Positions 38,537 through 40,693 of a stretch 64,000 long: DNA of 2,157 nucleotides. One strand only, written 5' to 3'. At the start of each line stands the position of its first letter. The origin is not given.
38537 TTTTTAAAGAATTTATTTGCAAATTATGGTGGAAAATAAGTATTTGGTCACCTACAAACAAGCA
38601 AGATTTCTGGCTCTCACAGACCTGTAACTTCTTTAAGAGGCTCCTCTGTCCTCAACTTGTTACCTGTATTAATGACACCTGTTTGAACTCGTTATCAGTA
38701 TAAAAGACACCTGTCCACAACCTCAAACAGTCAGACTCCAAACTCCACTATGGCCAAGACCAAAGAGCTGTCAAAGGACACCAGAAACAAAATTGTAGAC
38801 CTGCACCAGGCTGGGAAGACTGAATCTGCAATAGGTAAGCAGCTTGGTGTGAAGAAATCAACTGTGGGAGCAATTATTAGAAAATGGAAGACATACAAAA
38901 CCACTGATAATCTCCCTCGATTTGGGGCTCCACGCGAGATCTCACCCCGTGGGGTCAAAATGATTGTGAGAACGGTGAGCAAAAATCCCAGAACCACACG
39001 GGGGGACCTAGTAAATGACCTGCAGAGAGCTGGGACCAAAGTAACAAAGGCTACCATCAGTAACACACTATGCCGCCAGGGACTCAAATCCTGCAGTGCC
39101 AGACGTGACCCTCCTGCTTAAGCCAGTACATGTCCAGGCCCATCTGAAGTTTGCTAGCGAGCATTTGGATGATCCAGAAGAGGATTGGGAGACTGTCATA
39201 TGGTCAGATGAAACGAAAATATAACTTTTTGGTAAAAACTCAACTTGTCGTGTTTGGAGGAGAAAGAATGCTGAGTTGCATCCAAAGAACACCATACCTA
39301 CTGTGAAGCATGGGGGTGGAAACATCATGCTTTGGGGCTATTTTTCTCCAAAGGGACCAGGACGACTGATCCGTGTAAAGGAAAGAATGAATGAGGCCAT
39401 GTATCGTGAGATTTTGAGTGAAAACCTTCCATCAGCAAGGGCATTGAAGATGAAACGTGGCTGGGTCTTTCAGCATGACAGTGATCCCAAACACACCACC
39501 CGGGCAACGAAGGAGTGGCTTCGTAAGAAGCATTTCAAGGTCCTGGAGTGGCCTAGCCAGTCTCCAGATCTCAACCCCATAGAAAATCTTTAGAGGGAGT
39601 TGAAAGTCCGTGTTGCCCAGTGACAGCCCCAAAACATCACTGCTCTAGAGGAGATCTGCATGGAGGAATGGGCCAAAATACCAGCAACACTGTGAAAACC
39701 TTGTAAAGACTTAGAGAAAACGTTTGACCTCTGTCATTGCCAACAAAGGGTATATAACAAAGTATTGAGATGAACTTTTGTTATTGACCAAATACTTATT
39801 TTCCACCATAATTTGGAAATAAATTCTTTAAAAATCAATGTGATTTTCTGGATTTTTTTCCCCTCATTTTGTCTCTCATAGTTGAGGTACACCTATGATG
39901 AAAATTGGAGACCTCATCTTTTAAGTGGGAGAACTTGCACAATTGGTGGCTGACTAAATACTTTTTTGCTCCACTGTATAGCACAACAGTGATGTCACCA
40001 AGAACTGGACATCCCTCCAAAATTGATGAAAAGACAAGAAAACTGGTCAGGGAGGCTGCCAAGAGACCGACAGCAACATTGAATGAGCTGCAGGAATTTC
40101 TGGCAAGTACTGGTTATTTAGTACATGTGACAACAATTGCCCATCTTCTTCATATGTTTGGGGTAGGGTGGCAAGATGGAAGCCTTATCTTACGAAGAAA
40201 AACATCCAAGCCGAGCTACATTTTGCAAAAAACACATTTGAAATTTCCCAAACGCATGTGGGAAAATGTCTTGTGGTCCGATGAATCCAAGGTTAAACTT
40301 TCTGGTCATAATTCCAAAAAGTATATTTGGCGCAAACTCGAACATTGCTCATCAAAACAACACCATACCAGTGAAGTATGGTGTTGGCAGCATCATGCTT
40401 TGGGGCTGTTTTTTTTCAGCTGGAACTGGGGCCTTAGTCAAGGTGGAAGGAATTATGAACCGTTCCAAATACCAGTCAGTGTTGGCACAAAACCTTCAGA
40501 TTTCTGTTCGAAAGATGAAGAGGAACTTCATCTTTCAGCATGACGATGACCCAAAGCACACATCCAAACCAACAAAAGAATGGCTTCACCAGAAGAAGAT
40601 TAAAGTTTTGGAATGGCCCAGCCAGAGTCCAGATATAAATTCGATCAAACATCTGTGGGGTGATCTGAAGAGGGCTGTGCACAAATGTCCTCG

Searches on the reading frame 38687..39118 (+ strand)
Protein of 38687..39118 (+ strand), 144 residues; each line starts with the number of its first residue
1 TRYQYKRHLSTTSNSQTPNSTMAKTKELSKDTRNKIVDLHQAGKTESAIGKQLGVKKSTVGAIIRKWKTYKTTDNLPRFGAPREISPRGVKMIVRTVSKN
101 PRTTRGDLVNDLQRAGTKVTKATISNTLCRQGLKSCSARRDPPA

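Call 34: search_protein_families(library=pfam, proteins=[window:38687-39118:+], max_evalue=0.1)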
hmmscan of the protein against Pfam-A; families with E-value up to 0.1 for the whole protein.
window:38687-39118:+ (144 aa): 15 families
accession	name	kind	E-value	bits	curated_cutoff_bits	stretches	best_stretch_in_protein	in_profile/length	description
PF25787.1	HTH_SB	-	5.4e-25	87.4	43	1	22-73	1-52/53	Sleeping Beauty transposase HTH domain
PF01498.24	HTH_Tnp_Tc3_2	-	1.8e-12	47.8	31.5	1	92-143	3-54/72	Transposase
PF13384.12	HTH_23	-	1e-05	25.6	24.6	1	29-69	3-43/50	Homeodomain-like domain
PF13936.12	HTH_38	-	2.4e-05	24.4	27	1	24-60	1-37/44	Helix-turn-helix domain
PF13565.12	HTH_32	-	0.00091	20.2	33.7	1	59-128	1-73/73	Homeodomain-like domain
PF19610.4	DUF6115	-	0.0035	18.2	27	1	13-64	80-131/134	Family of unknown function (DUF6115)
PF13518.12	HTH_28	-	0.0062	17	25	1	35-70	4-39/52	Helix-turn-helix domain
PF00292.24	PAX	-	0.014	15.8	22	1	25-100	15-91/125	'Paired box' domain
PF01316.27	Arg_repressor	-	0.038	14.2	27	1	91-128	8-45/70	Arginine repressor, DNA binding domain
PF08069.17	Ribosomal_S13_N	-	0.048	14.2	25.4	0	13-53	12-54/60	Ribosomal S13/S15 N-terminal domain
PF10654.15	DUF2481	-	0.057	13.9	27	1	22-69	59-106/126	Protein of unknown function (DUF2481)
PF12298.14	Bot1p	-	0.059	14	23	0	20-65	9-55/172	Eukaryotic mitochondrial regulator protein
PF21796.3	Cac1_C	-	0.063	13.8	24.3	0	93-128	4-38/55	Chromatin assembly factor 1 subunit Cac1, C-terminal domain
PF15978.11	TnsD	-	0.066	12.7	32.4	1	13-81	168-237/355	Tn7-like transposition protein D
PF02796.21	HTH_7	-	0.094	13.3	23.8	0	27-60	5-38/45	Helix-turn-helix domain of resolvase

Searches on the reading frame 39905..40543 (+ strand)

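Call 16: search_protein_families(library=pfam, proteins=[window:39905-40543:+], max_evalue=0.01)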
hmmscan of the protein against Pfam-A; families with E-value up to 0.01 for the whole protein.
window:39905-40543:+ (212 aa): 2 families
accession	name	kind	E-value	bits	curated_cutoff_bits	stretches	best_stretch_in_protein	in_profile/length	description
PF01498.24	HTH_Tnp_Tc3_2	-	3.5e-06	27.6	31.5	1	45-87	2-44/72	Transposase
PF13565.12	HTH_32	-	0.00014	22.8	33.7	1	32-82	21-73/73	Homeodomain-like domain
